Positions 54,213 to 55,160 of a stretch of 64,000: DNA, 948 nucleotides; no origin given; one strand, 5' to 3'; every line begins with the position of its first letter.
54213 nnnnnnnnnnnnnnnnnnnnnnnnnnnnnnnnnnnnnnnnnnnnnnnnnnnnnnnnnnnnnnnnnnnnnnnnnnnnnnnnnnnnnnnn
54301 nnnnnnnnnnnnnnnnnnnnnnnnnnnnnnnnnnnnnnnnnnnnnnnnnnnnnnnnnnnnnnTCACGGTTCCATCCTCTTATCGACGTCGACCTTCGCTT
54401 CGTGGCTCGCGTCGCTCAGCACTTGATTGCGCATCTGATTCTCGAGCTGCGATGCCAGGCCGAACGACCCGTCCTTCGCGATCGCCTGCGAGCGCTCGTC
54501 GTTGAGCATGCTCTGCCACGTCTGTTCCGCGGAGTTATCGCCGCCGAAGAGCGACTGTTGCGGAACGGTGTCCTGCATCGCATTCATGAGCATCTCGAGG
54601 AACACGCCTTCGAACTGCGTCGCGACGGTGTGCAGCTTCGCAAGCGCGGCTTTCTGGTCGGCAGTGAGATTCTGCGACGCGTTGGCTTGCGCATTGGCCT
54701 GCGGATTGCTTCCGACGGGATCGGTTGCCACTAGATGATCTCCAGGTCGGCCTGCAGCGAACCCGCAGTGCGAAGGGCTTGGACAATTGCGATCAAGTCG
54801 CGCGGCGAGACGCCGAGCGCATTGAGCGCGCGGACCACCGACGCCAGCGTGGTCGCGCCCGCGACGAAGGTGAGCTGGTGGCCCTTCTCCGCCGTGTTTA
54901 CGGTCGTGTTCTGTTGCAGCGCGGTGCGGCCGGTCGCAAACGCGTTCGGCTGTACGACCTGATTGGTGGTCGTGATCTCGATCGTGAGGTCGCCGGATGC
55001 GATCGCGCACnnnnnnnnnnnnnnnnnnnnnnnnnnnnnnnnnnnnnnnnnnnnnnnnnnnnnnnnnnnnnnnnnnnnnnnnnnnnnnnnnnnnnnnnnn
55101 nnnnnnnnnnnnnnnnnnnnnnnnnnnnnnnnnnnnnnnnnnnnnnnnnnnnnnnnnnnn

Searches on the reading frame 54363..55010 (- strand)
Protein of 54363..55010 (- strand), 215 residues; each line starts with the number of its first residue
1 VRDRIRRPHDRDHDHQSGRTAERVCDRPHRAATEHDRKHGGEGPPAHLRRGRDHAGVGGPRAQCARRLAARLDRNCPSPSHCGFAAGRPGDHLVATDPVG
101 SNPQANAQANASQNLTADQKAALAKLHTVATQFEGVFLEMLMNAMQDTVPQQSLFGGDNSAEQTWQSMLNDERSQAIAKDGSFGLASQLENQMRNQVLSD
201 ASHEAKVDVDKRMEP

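Call 17: search_protein_families(library=pfam, proteins=[window:54363-55010:-], max_evalue=0.001)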
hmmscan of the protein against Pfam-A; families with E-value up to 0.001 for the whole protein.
window:54363-55010:- (215 aa): 1 family
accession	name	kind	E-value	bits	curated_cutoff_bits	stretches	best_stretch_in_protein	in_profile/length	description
PF10135.14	Rod-binding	-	4.9e-10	40.2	25.1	1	145-192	3-51/51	Rod binding protein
